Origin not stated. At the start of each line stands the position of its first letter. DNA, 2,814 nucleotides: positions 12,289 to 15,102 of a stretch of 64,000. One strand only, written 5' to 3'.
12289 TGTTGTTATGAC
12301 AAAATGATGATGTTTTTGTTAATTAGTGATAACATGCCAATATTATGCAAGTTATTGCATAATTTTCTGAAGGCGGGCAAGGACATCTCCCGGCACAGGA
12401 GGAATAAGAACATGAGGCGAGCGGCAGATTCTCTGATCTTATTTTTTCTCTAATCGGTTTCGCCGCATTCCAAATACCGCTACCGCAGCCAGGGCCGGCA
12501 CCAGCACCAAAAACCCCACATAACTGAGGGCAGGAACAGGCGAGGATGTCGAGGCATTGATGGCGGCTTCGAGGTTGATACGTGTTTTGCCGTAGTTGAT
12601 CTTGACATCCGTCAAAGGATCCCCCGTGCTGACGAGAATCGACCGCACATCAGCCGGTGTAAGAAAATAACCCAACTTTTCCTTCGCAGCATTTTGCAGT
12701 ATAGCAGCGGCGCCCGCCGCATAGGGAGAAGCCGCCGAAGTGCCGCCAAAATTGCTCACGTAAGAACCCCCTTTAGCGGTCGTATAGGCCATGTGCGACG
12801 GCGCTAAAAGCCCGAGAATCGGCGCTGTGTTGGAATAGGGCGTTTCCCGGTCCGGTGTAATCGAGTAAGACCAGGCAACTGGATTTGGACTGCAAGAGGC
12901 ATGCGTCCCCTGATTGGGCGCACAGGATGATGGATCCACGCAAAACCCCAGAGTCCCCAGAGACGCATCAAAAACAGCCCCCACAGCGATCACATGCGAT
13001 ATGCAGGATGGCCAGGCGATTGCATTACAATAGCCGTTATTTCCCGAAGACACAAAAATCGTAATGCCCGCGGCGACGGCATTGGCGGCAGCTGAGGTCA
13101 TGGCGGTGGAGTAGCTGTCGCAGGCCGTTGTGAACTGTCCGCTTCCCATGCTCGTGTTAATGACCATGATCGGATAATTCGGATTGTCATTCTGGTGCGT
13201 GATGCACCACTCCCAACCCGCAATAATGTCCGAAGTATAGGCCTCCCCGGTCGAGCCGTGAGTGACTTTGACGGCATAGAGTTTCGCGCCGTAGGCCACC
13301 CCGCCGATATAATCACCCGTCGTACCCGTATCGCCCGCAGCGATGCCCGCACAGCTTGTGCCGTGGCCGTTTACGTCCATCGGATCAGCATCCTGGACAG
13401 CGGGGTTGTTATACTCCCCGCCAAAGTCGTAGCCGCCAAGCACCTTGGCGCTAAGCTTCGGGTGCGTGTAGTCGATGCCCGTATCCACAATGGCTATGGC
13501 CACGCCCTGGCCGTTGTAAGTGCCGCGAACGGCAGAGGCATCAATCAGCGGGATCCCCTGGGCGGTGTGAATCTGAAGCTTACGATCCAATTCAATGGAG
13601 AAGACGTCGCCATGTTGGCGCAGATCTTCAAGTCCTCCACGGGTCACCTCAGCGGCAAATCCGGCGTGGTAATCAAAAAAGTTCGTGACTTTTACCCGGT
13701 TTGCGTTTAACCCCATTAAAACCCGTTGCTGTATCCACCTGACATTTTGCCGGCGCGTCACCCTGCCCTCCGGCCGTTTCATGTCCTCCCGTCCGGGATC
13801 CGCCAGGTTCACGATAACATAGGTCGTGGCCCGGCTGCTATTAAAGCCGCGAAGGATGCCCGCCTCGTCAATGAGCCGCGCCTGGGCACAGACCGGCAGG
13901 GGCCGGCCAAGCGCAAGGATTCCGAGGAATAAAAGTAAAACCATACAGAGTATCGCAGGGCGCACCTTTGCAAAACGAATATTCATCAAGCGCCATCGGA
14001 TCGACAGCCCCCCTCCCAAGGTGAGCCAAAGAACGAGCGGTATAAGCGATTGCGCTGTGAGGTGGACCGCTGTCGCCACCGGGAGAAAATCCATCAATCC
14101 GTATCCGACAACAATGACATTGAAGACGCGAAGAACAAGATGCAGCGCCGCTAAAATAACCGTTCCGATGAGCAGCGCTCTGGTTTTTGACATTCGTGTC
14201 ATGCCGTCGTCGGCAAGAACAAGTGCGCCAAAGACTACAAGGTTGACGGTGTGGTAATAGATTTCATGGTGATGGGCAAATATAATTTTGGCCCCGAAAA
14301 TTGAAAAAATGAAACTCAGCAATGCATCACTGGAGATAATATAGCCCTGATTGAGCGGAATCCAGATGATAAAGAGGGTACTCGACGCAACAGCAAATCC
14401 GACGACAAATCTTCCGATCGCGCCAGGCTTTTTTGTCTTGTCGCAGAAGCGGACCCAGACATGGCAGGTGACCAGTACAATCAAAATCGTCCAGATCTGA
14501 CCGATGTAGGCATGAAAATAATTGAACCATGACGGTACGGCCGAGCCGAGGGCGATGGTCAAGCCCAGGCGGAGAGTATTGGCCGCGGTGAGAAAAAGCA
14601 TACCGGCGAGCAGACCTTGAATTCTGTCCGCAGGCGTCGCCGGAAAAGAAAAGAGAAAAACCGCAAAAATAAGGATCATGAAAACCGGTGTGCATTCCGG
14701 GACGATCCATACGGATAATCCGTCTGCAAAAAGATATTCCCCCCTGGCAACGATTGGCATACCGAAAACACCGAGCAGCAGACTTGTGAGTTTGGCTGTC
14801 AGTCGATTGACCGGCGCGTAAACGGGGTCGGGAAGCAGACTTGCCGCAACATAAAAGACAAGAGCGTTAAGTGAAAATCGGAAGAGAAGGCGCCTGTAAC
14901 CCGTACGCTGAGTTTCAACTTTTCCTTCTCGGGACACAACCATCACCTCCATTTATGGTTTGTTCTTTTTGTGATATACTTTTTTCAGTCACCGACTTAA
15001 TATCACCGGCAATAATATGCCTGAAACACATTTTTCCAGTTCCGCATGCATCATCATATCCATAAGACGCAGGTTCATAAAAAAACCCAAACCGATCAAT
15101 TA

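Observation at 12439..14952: One polypeptide combining an exosortase-like enzyme domain with what looks like its own cargo (S8 protease ending in a PEP-CTERM-like signal)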

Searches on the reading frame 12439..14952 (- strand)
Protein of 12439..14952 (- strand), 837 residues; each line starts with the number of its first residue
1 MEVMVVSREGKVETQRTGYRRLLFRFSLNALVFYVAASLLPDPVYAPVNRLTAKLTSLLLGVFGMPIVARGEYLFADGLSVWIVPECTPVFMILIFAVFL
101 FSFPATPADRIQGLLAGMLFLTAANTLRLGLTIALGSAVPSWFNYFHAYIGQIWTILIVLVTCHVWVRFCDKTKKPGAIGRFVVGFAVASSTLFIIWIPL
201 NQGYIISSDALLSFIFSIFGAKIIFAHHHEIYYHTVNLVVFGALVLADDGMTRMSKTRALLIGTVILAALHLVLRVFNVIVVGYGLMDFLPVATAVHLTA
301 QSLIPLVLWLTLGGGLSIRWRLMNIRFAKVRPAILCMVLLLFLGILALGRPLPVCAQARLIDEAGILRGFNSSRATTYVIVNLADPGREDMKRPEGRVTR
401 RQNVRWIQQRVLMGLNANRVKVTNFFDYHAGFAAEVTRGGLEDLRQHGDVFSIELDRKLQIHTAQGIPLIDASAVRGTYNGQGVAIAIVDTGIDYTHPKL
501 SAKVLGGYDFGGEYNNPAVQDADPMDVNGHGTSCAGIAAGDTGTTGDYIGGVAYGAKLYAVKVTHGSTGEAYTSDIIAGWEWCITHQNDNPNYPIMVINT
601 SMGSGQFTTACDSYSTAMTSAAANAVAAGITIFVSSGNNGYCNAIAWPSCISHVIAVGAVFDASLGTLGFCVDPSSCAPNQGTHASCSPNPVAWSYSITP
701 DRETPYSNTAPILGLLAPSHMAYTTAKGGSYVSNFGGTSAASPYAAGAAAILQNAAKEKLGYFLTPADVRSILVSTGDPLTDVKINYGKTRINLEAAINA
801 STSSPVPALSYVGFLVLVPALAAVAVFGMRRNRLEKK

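Call 3: search_protein_families(library=pfam, proteins=[window:12439-14952:-], max_evalue=1)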
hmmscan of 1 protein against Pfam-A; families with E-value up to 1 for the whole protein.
window:12439-14952:- (837 aa): 2 families
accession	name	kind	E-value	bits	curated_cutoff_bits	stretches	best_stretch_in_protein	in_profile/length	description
PF00082.27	Peptidase_S8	-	2.9e-40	138.8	21.8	1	481-779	1-275/288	Subtilase family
PF05922.21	Inhibitor_I9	-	0.0042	18.2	21.2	1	406-462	22-82/82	Peptidase inhibitor I9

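Call 4: search_protein_families(library=ncbifam, proteins=[window:12439-14952:-], max_evalue=1)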
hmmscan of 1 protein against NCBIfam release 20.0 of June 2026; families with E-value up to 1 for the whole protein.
window:12439-14952:- (837 aa): 14 families
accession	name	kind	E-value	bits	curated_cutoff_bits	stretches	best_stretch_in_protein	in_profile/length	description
TIGR03921.1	T7SS_mycosin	equivalog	6.4e-26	91.3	278.75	2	475-663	6-185/353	type VII secretion-associated serine protease mycosin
TIGR04177.1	exosort_XrtH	exception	1.7e-19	70.4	86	1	21-172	2-157/158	exosortase H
TIGR04144.1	archaeo_VPXXXP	exception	2.3e-10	40.6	150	1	49-168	30-151/156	archaeosortase B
TIGR04178.1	exo_archaeo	signature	2.7e-09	37.2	23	1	83-169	3-94/97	exosortase/archaeosortase family protein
NF046081.1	exosort_XrtX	exception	5.9e-09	36.1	170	1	23-174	4-166/168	exosortase X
TIGR04124.1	archaeo_artE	exception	3.1e-07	30.6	95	1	22-170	8-151/153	archaeosortase family protein ArtE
NF049966.1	QH_SP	equivalog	1.3e-05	24.7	165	1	486-658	2-141/219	subtilisin-like serine protease QhpE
NF040809.1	germ_prot_CspBA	exception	3.2e-05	21.8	1250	1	480-643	650-828/1099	bifunctional germination protease/germinant receptor pseudoprotease CspBA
TIGR03895.1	protease_PatA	subfamily_domain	4.6e-05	22.4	421.05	2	596-660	59-119/606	PatA/PatG family cyanobactin maturation protease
NF040553.1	SGO_0316_fam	subfamily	6.2e-05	20.8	1400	1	718-778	674-736/1486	SGO_0316/SGO_0317 family LPXTG-anchored serine peptidase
NF040808.2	CspC_non_triad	exception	0.00031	19.3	675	1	456-641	71-279/556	bile acid germinant receptor pseudoprotease CspC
TIGR02602.1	8TM_EpsH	subfamily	0.0014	18.2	105.55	1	24-162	89-231/241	exosortase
NF046083.1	exosort_XrtY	exception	0.002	18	160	1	55-167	56-168/168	exosortase Y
TIGR04300.1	exosort_XrtM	exception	0.011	16.1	125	1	83-165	57-139/150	exosortase family protein XrtM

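Call 30: find_homologous_proteins(query=A2, max_evalue=1e-30)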
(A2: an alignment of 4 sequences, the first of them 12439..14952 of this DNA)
Query A2 (4 sequences) (837 aa, profile of the alignment): 22 proteins with E <= 1e-30 among 8000 candidates.
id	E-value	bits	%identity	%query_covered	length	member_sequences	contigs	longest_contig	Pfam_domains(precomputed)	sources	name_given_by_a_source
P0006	0.0e+0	1297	76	99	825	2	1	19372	PF09721.16,PF00082.28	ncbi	ncbi:MAG: S8 family serine peptidase [Smithella sp.]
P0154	0.0e+0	1277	100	100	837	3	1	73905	PF09721.16,PF00082.28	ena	-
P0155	0.0e+0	1258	75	100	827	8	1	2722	PF09721.16,PF00082.28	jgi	jgi:exosortase/archaeosortase family protein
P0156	0.0e+0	1166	74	99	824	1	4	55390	PF09721.16,PF00082.28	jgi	jgi:exosortase/archaeosortase family protein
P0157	0.0e+0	1156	73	99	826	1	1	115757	PF09721.16,PF00082.28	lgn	-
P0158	4.4e-295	1000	78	85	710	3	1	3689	PF00082.28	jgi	-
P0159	1.8e-283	961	74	85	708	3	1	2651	PF00082.28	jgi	jgi:hypothetical protein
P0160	6.7e-165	569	74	56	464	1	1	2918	PF00082.28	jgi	-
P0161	5.4e-111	390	52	55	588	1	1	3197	PF18884.6,PF00082.28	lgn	-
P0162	5.2e-107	377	49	53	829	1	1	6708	PF00404.25,PF00082.28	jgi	jgi:subtilisin family serine protease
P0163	1.4e-105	372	51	56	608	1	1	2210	PF00082.28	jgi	jgi:subtilisin family serine protease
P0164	4.3e-102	361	43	57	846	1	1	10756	PF00082.28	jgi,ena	-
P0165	3.6e-101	358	48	53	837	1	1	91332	PF00082.28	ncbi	-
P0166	1.6e-100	356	48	56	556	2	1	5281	PF00082.28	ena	-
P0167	1.9e-100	355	46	57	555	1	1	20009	PF00082.28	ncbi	-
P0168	2.6e-97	345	49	53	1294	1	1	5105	PF13385.14,PF02210.32,PF00082.28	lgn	-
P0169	2.9e-95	338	44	56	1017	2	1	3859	PF17963.8,PF00629.31,PF00082.28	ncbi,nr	ncbi:MAG: S8 family serine peptidase, partial [Desulfobacteraceae bacterium]|nr:S8 family serine pep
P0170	1.1e-92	330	47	46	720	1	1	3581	PF00082.28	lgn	-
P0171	2.1e-46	177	31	42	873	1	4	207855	PF17963.8,PF00082.28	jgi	jgi:subtilisin family serine protease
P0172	9.6e-39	151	33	37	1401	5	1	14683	PF17963.8,PF17803.8,PF00082.28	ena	-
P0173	2.2e-32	130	31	28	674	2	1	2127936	PF02225.28,PF00082.28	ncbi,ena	-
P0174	2.6e-32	130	31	42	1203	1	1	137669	PF00082.28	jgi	-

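Call 31: find_encoding_contigs(protein=P0157, flank=10000, max_places=2)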
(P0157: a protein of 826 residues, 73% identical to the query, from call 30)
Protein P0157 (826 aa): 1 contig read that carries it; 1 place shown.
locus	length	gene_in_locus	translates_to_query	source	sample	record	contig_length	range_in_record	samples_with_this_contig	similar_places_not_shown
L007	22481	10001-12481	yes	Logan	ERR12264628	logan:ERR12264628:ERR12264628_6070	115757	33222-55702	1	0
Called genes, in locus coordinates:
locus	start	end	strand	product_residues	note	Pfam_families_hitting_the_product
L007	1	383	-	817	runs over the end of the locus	-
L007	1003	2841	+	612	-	PF02550:AcetylCoA_hydro, PF13336:AcetylCoA_hyd_C, PF13302:Acetyltransf_3 (weak), PF13420:Acetyltransf_4 (weak), PF00583:Acetyltransf_1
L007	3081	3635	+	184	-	PF06094:GGACT, PF13772:AIG2_2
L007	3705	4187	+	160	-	-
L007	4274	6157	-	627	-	PF19576:Acyltransf_2, PF01553:Acyltransferase, PF13444:Acetyltransf_5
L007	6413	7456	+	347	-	PF13462:Thioredoxin_4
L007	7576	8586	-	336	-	-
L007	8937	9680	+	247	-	PF10411:DsbC_N, PF13098:Thioredoxin_2, PF13462:Thioredoxin_4 (faint), PF01323:DSBA (faint)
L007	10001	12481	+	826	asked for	PF09721:Exosortase_EpsH, PF00082:Peptidase_S8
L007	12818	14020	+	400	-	PF13424:TPR_12 (faint), PF13428:TPR_14 (faint), PF00515:TPR_1 (faint), PF07719:TPR_2 (faint), PF13181:TPR_8 (faint), PF13414:TPR_11 (faint), PF13432:TPR_16 (faint), PF14559:TPR_19 (faint), +1 more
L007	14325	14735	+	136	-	PF07963:N_methyl (weak)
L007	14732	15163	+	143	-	-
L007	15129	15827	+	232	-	PF07963:N_methyl (weak)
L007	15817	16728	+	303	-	PF21687:T2SSK_1st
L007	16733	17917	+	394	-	-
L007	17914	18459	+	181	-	-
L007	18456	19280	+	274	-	-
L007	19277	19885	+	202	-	PF01464:SLT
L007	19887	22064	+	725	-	PF03958:Secretin_N, PF00263:Secretin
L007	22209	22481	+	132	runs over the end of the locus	PF07963:N_methyl (weak), PF08334:T2SSG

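Call 32: find_encoding_contigs(protein=P0156, flank=10000, max_places=2)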
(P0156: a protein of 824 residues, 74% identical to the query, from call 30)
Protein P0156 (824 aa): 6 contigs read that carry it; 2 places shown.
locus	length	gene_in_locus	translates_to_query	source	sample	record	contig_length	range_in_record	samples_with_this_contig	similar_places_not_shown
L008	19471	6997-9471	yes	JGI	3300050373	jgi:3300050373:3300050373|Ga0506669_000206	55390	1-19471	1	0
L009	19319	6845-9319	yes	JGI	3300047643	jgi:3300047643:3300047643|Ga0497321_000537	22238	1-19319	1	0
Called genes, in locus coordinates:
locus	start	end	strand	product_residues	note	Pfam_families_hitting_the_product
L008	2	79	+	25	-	?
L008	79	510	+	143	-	PF21157:DksA_N, PF01258:zf-dskA_traR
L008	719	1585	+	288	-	PF13444:Acetyltransf_5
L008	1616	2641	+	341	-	-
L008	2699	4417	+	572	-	PF00149:Metallophos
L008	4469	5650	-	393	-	-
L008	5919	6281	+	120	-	PF10411:DsbC_N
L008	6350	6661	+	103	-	-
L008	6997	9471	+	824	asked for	PF09721:Exosortase_EpsH, PF00082:Peptidase_S8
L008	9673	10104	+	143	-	PF07963:N_methyl (weak)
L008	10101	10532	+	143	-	-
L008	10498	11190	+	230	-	-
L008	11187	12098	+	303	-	PF21687:T2SSK_1st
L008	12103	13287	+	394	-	-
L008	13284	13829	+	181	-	PF04350:PilO (weak)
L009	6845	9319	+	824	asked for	PF09721:Exosortase_EpsH, PF00082:Peptidase_S8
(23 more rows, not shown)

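Call 60: predict_structure(alignment_id=A5)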
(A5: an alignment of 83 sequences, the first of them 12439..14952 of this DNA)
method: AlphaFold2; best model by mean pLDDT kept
length: 837 residues; sequences in the alignment: 83
mean_pLDDT: 75.8   pTM: 0.54
mean pLDDT of the five models: 75.8, 75.3, 72.7, 72.6, 65.7
residues with pLDDT >= 90: 321; 70-90: 223; 50-70: 140; < 50: 153
segments of 3 or more residues with pLDDT < 50: 1-7, 315-332, 348-357, 461-469, 539-551, 661-698, 700-739, 804-815
pLDDT, mean of each block of 10 residues (from residue 1): 46 60 92 93 94 98 92 89 95 96 92 97 98 95 95 94 92 80 95 97 96 96 90 95 95 94 96 94 87 92 93 59 40 56 55 49 84 91 89 87 94 95 91 95 94 83 44 59 78 61 71 56 61 55 41 70 74 89 76 75 71 89 90 74 71 77 38 47 44 47 33 27 30 37 74 86 89 80 56 82 49 50 71 66
secondary structure, 60 per line:
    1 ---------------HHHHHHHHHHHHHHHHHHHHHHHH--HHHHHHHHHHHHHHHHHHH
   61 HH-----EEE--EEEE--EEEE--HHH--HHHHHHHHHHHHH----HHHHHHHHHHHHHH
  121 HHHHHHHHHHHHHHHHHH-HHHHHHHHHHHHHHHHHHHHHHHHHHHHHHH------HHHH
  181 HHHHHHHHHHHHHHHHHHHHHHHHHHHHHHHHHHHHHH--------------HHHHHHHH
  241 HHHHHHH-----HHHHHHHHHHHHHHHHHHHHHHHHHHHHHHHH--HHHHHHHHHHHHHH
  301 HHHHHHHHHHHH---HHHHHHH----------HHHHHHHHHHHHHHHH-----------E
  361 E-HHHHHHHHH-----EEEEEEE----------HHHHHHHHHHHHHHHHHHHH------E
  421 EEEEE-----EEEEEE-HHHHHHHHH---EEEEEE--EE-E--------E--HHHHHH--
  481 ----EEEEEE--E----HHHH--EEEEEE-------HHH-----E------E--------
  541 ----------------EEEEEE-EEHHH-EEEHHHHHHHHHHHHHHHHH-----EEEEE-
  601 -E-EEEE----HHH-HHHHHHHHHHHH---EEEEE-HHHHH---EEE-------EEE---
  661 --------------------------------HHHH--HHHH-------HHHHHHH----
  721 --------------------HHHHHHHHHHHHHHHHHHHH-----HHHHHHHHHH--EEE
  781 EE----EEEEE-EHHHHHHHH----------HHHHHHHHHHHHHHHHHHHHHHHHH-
elements in order (helices of 4 or more, strands of 3 or more residues): H16-39 H42-62 E68-70 E73-76 E79-82 H90-102 H107-138 H140-170 H177-218 H233-247 H253-284 H287-312 H316-322 H333-348 H363-371 E377-383 H394-413 E420-425 E431-436 H438-446 E450-455 H473-478 E485-490 H498-501 E504-509 E557-562 E570-572 H573-589 E595-599 E604-607 H616-627 E631-635 H637-641 E645-647 E655-657 H693-696 H699-702 H710-716 H741-760 H766-775 E778-782 E787-791 H794-801 H812-836
